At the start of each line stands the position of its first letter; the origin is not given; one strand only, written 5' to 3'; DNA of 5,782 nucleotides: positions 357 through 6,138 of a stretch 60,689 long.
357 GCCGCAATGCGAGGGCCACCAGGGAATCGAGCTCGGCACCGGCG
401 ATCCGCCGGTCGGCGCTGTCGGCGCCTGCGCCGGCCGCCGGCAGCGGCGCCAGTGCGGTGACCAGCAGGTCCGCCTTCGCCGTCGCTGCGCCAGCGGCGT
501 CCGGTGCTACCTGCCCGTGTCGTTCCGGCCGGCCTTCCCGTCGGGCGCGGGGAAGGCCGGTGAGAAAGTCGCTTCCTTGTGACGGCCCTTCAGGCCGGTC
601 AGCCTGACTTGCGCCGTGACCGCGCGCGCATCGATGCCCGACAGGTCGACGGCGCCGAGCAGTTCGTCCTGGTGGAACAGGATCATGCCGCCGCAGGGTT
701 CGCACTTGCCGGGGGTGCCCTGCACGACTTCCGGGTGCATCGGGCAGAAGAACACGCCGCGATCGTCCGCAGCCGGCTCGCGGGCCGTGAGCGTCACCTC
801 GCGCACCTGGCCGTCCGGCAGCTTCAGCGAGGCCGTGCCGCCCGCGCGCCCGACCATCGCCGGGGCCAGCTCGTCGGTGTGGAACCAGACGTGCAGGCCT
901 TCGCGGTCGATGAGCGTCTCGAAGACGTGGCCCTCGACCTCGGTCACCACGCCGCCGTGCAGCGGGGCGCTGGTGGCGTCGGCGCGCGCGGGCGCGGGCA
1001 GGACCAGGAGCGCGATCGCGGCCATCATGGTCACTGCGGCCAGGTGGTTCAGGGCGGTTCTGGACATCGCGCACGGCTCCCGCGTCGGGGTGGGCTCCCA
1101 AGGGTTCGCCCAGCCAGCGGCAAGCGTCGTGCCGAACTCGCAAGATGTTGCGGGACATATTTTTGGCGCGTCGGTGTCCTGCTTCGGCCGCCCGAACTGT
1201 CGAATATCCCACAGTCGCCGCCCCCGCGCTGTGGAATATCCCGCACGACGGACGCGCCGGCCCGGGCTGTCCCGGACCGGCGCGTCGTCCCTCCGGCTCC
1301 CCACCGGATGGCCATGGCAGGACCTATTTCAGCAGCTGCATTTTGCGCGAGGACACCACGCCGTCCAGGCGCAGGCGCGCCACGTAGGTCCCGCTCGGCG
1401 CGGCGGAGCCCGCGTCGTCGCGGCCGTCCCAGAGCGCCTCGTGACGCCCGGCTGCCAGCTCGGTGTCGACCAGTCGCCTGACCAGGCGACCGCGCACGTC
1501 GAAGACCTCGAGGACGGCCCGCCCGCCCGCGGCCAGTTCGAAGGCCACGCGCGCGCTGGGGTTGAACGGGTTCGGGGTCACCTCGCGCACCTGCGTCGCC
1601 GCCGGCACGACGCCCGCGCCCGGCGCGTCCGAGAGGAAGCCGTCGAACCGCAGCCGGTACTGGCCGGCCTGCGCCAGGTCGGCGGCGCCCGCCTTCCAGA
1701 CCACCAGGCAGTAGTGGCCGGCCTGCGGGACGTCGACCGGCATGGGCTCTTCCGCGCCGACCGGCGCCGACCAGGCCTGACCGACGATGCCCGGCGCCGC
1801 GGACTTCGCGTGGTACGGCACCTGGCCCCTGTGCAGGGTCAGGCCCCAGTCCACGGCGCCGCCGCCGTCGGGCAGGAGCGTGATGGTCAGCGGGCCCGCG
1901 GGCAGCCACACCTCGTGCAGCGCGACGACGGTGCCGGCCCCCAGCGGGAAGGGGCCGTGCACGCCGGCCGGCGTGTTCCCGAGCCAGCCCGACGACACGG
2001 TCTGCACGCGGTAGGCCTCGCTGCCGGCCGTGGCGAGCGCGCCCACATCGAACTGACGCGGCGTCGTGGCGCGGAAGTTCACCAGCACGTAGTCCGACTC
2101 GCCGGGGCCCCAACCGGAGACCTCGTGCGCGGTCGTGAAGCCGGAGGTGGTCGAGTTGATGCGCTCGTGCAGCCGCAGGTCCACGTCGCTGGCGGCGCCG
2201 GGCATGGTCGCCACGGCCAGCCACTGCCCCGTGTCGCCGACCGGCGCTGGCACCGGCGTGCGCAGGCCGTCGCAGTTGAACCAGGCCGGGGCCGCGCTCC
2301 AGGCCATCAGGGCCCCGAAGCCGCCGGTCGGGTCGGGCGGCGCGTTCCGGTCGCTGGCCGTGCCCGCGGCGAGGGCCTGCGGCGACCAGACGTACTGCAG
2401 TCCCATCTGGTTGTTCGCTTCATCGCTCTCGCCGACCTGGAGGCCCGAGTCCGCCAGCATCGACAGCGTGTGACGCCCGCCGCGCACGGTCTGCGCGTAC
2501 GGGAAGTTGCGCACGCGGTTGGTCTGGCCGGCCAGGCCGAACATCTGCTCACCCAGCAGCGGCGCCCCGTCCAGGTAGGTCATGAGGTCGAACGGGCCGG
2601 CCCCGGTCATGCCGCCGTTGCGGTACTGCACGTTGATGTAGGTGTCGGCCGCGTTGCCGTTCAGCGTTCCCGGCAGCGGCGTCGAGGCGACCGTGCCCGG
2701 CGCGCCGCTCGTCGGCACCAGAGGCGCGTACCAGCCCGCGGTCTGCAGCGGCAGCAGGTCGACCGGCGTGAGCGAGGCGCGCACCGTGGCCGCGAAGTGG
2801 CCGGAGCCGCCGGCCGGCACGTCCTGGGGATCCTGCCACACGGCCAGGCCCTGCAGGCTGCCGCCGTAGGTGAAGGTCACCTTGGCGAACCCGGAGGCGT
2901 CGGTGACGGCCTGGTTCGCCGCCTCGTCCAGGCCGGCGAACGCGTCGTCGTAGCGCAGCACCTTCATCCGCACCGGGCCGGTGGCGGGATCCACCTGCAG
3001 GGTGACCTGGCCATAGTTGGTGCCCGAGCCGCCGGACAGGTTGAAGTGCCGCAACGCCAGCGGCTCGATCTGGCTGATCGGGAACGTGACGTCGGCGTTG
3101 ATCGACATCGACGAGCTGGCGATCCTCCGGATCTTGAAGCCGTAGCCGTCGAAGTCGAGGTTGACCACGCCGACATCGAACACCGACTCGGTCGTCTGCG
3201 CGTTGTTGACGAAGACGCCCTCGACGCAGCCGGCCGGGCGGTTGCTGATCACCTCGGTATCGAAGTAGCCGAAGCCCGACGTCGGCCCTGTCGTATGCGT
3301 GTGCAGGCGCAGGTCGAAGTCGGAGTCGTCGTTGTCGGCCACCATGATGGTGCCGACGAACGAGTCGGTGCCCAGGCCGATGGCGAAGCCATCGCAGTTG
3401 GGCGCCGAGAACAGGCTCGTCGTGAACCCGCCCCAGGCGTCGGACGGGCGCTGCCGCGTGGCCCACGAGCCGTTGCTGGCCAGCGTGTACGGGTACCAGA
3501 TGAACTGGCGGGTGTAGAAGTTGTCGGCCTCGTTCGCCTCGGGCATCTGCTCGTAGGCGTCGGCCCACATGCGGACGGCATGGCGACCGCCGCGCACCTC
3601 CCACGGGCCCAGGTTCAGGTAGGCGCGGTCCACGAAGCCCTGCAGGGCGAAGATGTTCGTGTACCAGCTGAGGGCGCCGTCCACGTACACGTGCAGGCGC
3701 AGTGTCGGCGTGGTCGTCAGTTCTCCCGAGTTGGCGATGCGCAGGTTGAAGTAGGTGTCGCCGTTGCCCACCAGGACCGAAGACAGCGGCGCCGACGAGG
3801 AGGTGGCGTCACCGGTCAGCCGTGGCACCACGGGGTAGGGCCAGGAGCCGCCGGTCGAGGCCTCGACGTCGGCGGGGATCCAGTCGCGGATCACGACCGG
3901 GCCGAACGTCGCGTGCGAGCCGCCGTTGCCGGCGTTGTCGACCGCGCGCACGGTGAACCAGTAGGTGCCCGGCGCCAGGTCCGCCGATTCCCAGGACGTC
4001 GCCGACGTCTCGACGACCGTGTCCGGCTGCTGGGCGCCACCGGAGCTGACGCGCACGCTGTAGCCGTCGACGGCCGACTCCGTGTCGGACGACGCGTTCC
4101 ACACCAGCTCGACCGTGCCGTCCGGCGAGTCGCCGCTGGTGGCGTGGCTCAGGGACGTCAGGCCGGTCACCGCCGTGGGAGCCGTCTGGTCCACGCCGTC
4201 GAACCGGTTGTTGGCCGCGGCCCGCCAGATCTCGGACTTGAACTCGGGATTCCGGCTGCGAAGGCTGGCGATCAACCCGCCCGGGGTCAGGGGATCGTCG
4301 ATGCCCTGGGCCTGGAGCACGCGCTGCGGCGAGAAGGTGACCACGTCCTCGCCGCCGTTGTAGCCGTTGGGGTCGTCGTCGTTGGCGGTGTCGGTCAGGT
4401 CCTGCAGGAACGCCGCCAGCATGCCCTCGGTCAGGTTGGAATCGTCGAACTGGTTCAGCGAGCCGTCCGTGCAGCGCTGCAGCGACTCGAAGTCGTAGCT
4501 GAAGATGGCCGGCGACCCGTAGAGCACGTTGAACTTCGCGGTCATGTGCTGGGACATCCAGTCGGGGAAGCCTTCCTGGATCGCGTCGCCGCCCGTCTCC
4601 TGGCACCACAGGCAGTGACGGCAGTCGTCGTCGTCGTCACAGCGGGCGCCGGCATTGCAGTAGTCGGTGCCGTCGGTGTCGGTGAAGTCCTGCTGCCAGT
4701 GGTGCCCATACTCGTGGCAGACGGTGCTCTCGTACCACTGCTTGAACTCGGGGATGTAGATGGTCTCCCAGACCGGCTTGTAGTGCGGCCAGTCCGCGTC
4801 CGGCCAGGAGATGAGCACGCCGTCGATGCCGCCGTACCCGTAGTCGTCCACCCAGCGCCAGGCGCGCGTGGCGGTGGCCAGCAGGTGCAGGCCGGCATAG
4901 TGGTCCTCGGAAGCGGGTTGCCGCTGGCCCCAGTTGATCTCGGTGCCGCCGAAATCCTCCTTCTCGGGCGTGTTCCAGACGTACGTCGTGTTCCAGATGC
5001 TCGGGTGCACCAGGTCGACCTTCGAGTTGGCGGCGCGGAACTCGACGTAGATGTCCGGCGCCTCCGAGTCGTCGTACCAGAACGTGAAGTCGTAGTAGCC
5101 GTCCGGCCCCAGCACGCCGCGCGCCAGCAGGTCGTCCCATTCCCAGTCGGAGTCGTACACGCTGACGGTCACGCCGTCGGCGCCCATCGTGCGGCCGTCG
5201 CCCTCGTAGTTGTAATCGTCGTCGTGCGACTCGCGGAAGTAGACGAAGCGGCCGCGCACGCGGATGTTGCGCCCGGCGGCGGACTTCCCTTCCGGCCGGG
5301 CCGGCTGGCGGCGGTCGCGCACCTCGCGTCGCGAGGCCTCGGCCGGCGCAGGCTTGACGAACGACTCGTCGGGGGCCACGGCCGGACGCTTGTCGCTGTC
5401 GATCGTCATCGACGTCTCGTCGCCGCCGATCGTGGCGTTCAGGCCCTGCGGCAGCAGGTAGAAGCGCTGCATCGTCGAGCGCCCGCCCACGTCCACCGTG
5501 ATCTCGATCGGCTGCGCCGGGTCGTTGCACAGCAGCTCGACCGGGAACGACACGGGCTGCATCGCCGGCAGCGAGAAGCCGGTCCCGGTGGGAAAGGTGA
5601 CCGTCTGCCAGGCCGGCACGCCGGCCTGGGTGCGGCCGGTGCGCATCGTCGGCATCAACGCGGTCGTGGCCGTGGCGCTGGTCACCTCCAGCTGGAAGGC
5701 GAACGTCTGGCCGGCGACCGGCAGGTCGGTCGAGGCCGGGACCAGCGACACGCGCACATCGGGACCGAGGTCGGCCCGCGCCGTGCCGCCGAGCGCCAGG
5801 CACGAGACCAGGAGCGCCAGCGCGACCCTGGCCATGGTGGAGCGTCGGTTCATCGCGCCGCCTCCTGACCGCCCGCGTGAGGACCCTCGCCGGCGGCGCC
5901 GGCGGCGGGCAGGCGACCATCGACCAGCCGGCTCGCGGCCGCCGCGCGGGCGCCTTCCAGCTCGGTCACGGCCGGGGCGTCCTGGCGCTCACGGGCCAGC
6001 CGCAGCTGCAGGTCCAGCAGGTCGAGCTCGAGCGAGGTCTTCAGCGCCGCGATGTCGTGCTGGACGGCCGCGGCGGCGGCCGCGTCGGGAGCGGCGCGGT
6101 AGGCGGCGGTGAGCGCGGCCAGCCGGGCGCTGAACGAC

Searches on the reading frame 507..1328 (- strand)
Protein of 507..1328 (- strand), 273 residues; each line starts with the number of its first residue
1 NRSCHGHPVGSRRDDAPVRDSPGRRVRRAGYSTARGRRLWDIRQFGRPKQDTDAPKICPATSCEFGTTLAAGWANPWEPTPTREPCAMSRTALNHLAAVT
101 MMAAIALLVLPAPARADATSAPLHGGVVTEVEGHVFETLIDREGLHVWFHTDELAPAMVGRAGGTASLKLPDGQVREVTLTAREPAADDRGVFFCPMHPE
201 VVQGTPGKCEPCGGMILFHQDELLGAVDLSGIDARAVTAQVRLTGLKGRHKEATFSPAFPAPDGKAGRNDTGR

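Call 47: search_protein_families(library=pfam, proteins=[window:507-1328:-], max_evalue=0.0001)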
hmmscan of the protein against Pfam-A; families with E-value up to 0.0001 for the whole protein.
window:507-1328:- (273 aa): 1 family
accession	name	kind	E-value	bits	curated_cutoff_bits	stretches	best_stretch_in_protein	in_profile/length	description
PF19335.5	HMBD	-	4.5e-06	26.9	23.6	1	193-217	2-25/28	Heavy metal binding domain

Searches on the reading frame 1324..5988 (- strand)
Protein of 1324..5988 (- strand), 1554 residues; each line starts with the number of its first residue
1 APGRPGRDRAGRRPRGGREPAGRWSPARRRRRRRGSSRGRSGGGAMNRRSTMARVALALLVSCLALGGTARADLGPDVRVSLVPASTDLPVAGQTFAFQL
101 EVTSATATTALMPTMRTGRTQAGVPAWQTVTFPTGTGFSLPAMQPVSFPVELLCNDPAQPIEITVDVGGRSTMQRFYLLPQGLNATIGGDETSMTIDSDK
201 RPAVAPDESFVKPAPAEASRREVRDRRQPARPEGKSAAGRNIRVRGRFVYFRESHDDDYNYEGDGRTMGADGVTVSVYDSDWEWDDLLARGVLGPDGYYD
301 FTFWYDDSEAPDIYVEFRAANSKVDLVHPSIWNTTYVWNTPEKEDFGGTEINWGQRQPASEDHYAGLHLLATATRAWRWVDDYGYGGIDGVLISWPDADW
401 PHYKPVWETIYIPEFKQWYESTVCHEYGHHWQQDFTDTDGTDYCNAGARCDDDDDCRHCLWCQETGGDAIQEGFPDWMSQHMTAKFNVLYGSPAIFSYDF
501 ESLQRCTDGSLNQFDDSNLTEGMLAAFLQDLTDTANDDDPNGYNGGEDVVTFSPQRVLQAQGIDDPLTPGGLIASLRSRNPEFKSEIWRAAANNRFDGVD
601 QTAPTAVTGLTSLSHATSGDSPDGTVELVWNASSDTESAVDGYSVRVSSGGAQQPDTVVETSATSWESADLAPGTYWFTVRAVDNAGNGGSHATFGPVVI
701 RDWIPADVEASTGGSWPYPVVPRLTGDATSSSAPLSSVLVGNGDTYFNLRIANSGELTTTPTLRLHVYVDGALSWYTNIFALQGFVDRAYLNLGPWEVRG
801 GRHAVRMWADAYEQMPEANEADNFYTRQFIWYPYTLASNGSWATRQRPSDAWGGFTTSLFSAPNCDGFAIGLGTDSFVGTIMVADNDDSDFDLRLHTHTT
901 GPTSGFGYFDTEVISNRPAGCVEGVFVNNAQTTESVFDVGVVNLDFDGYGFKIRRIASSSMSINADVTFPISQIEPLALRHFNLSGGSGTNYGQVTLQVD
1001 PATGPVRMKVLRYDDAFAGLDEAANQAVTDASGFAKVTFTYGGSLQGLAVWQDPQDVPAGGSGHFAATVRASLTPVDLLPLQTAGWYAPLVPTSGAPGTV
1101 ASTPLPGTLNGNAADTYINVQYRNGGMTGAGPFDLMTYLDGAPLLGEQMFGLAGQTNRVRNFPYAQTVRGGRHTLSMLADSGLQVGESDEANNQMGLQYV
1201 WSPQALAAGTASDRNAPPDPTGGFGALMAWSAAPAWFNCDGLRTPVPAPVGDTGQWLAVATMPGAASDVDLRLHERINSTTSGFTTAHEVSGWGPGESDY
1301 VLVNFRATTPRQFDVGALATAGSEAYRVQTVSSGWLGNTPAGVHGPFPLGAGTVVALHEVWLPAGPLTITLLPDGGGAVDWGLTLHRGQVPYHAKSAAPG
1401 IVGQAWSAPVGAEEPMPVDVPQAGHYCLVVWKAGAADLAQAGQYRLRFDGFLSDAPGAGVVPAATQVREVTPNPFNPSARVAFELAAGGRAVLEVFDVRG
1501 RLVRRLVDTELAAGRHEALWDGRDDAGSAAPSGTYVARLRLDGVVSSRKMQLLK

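Call 47: search_protein_families(library=pfam, proteins=[window:1324-5988:-], max_evalue=0.0001)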
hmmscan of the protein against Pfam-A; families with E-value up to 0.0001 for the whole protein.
window:1324-5988:- (1554 aa): 2 families
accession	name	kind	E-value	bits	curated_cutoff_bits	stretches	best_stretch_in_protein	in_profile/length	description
PF13860.13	FlgD_ig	-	1.8e-09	37.9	27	1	1479-1536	10-70/79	FlgD Ig-like domain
PF07705.17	CARDB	-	2.3e-09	37.8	22.7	0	1116-1194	21-98/101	CARDB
